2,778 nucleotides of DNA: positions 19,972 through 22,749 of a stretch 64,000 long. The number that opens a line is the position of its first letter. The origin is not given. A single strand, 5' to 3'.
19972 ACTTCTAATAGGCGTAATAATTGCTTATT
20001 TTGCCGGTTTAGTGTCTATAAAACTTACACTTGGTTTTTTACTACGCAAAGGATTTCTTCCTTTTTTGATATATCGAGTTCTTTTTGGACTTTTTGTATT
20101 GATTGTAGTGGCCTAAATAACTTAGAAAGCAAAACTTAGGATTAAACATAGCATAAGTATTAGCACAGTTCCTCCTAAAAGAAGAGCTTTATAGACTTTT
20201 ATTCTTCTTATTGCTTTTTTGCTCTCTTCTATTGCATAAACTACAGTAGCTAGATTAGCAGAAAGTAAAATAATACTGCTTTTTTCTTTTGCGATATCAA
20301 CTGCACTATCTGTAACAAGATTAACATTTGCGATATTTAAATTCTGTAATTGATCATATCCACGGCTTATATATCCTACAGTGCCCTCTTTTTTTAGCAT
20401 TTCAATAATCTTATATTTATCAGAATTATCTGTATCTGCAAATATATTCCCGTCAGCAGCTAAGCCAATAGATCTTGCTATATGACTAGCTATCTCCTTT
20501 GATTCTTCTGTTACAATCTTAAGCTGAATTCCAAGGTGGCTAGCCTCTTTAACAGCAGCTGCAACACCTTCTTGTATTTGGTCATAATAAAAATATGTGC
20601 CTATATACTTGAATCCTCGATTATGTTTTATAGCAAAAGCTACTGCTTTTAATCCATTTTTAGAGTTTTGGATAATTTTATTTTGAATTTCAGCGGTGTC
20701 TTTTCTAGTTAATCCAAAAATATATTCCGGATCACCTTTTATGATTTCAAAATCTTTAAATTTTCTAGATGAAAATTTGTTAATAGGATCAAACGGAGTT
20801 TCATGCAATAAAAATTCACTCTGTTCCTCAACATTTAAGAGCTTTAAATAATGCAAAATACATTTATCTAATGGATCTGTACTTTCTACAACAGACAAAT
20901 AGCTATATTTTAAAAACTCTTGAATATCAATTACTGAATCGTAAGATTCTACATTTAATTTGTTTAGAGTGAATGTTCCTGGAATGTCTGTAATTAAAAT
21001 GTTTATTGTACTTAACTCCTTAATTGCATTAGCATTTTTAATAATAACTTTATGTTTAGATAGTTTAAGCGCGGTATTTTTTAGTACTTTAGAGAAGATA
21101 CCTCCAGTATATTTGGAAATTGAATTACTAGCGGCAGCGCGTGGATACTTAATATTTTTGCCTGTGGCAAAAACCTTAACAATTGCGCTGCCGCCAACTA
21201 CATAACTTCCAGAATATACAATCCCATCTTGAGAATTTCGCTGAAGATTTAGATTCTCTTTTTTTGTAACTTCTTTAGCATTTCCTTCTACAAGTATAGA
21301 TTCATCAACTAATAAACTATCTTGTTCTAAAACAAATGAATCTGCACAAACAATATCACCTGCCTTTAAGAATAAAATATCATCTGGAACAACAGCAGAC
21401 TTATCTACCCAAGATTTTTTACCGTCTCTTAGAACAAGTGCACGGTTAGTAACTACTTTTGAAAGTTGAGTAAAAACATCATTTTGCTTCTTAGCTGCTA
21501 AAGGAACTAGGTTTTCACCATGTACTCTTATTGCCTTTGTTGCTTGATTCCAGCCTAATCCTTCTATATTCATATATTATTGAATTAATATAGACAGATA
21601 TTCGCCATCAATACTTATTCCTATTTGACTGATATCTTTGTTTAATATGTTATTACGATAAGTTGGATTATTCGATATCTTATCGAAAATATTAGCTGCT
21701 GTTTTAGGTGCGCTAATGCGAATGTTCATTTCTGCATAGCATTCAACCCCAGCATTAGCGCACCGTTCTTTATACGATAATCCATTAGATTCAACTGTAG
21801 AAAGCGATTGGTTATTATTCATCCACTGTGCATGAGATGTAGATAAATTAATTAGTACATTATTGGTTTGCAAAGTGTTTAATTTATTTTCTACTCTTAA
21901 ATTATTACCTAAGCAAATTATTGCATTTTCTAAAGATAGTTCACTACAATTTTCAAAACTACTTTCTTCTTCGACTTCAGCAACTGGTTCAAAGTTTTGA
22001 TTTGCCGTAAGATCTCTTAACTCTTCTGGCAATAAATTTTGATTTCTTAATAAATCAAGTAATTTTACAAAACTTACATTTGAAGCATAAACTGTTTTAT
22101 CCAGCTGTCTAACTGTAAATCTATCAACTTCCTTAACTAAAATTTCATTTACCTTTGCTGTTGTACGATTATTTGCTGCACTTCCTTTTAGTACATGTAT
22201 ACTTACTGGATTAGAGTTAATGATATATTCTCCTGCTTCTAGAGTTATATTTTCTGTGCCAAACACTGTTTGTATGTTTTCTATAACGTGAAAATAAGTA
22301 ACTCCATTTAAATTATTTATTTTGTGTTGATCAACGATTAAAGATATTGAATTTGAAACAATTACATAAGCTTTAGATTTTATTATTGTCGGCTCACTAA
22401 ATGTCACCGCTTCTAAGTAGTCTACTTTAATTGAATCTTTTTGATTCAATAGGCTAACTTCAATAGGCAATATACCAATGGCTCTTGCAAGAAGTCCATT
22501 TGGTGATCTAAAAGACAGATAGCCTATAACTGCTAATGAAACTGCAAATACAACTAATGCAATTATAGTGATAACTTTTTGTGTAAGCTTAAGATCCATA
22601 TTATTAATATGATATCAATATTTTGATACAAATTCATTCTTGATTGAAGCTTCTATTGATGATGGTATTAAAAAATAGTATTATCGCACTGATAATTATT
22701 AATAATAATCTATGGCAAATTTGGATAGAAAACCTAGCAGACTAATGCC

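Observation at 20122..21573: Soluble, catalytically degenerate P-type ATPase homolog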

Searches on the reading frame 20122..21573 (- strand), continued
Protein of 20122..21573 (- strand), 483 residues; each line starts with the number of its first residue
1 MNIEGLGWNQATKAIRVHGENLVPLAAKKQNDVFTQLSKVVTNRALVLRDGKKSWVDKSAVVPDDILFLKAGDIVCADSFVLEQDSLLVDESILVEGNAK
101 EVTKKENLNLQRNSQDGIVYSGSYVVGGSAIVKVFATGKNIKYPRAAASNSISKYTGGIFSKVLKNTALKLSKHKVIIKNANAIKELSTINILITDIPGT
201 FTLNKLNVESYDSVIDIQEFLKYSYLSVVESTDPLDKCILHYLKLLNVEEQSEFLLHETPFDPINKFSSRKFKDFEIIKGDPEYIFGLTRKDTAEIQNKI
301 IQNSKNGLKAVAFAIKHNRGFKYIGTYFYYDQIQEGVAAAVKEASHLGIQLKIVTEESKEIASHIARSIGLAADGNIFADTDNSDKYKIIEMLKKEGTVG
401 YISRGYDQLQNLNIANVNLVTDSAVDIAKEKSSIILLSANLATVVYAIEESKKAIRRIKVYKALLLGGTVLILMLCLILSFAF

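Call 68: find_related_loci(query=A3, collection=metagenome_contigs, flank=3000)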
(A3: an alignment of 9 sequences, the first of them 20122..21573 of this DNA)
Query A3 (483 aa) in metagenome_contigs; peptide patterns used: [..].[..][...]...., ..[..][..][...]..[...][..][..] (x = any residue, [..] = any of these).
600 stretches matched a pattern (row limit reached: there are more); 17 encode a relative of the query (tblastn E <= 1e-3); 17 distinct loci.
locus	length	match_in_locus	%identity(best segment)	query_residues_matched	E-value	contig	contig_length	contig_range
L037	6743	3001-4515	45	32-458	1e-79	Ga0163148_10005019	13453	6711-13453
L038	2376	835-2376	41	29-461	6e-68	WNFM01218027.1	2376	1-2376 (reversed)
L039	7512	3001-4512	31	33-461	3e-57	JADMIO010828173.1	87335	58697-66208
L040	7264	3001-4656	26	29-467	5e-37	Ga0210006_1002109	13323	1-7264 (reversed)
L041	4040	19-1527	25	61-453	1e-32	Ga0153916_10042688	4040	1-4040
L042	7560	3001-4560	26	47-483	6e-31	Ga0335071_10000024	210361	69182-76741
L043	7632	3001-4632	25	28-461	4e-30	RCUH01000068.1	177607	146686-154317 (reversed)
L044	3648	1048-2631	24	36-453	8e-28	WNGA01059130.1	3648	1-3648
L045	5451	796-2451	26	29-467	5e-37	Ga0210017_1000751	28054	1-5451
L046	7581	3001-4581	22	45-461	1e-24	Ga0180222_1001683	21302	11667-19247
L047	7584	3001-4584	23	36-453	2e-22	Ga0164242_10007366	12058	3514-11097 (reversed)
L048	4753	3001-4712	25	47-463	5e-18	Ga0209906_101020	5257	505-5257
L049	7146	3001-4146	23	158-481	2e-14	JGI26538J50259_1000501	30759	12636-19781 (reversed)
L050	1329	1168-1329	50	34-87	1e-11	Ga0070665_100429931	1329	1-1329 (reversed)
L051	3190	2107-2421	34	36-138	4e-11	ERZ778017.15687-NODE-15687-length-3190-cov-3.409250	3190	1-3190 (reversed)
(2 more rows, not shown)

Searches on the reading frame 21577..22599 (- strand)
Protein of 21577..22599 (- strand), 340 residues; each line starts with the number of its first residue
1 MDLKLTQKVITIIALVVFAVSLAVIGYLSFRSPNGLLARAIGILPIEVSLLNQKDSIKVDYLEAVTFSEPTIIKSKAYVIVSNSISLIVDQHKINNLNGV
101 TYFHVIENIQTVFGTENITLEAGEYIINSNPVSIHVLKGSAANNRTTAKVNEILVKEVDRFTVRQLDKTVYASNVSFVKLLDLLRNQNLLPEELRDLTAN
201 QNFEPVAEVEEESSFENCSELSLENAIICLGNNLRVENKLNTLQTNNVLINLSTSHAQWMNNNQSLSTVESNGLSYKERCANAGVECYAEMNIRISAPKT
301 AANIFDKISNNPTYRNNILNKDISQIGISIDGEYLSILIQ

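Call 3: search_protein_families(library=pfam, proteins=[window:21577-22599:-], max_evalue=1)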
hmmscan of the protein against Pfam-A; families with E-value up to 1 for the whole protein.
window:21577-22599:- (340 aa): 2 families
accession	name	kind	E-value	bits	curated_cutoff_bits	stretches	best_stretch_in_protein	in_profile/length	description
PF00188.32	CAP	-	2.4e-07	32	21.1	1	232-330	5-102/117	Cysteine-rich secretory protein family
PF10660.14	MitoNEET_N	-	0.19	12.2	23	1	12-31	36-55/64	Iron-containing outer mitochondrial membrane protein N-terminus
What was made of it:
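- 21577..22599 (-): Upstream partner gene: 340 aa protein with one N-terminal TM helix and a C-terminal CAP/SCP (YkwD-like) domain, ending 3 nt before the ATPase start codon. Pfam CAP 2.4e-7, above cut-off (call 3).
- On CAP/SCP superfamily (for the upstream partner 21577..22599): PF00188 scores 32 bits (cut-off 21.1) over residues 232-330 (call 3).
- Checked: It is not entirely 'hypothetical': it carries a CAP/SCP domain (Pfam 2.4e-7, 32 bits, cut-off 21.1; call 3).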

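Call 4: search_protein_families(library=ncbifam, proteins=[window:21577-22599:-], max_evalue=1)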
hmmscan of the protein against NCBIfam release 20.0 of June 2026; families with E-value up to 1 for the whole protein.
window:21577-22599:- (340 aa): 2 families
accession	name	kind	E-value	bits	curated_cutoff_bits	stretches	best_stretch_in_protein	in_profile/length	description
TIGR02909.1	spore_YkwD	subfamily_domain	1.3e-07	31.6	171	1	223-330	4-111/127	uncharacterized protein, YkwD family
NF052539.1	DivAsocLipDalA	equivalog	0.067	13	200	1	225-329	49-153/169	divisome-associated lipoprotein DalA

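Call 50: list_cluster_members(proteins=[P0001, P0002, window:21577-22599:-])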
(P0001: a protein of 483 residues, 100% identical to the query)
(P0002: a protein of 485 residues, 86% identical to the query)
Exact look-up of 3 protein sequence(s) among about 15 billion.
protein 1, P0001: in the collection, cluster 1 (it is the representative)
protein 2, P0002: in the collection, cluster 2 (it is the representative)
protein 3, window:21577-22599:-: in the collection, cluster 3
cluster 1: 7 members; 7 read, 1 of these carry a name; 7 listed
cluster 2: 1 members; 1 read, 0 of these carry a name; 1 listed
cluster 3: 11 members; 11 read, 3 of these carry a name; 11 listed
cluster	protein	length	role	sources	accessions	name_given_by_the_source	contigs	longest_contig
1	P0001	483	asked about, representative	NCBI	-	-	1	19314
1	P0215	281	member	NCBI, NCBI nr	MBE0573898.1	hypothetical protein IH575_03280, partial [Candidatus Dojkabacteria bacterium] | hypothetical protein [Candidatus Dojkabacteria bacterium]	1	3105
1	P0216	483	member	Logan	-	-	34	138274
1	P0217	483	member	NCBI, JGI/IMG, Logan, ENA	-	-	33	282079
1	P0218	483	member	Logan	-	-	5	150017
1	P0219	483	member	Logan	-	-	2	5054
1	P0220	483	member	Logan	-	-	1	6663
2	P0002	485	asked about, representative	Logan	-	-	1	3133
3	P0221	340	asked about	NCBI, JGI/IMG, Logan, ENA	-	-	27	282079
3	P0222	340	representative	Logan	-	-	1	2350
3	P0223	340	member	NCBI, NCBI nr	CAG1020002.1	hypothetical protein DOJK_00002 [Patescibacteria group bacterium]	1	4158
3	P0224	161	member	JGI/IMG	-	uncharacterized protein YkwD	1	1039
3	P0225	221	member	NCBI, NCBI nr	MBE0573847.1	hypothetical protein IH575_03020, partial [Candidatus Dojkabacteria bacterium] | hypothetical protein [Candidatus Dojkabacteria bacterium]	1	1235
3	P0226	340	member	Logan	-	-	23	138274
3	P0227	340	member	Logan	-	-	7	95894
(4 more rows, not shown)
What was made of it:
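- Tried and rejected: An assembly artefact is rejected: the same 483 aa protein occurs on more than 70 contigs from four data sources (call 50).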

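Call 58: find_homologous_proteins(query=window:21577-22599:-, max_evalue=0.001)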
Query window:21577-22599:- (340 aa): 2 proteins with E <= 0.001 among 4104 candidates.
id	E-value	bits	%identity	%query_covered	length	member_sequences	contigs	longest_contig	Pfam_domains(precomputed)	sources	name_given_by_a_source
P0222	1.9e-208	709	99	100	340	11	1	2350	PF00188.33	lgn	-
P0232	4.5e-46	176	36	100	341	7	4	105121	-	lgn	-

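Call 67: predict_structure(alignment_id=A5)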
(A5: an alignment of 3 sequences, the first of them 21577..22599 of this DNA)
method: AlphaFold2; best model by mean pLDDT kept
length: 340 residues; sequences in the alignment: 3
mean_pLDDT: 40.3   pTM: 0.28
mean pLDDT of the five models: 40.3, 36.7, 36.6, 35.5, 34.9
residues with pLDDT >= 90: 0; 70-90: 19; 50-70: 85; < 50: 236
segments of 3 or more residues with pLDDT < 50: 31-248, 320-327
pLDDT, mean of each block of 10 residues (from residue 1): 67 79 64 42 30 21 21 24 23 24 27 29 26 27 26 25 26 33 43 41 25 36 41 36 40 55 57 59 54 57 59 57 48 49
secondary structure, 60 per line:
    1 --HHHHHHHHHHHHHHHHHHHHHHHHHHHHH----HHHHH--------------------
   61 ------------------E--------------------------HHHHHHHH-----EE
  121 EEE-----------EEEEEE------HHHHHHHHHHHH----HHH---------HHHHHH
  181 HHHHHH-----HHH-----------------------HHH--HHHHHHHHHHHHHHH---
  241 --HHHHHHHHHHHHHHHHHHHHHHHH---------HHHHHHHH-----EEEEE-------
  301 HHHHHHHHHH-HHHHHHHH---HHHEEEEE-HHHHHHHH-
elements in order: H3-31 H36-40 H106-113 E119-123 E135-140 H147-158 H175-186 H223-237 H243-266 H276-283 E289-293 H301-310 H312-319 E326-330 H332-339
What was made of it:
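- On CAP/SCP superfamily (for the upstream partner 21577..22599): The fold was not confirmed (AF2 pLDDT 40, call 67).
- The partner structure could not be modelled (pLDDT 40, call 67).
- Tried and rejected: Structure of the CAP-domain partner: only two homologs could be recruited (call 58) and the AF2 model was unusable (pLDDT 40.3, call 67), so I ran no fold search and drew no conclusion on its middle region.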
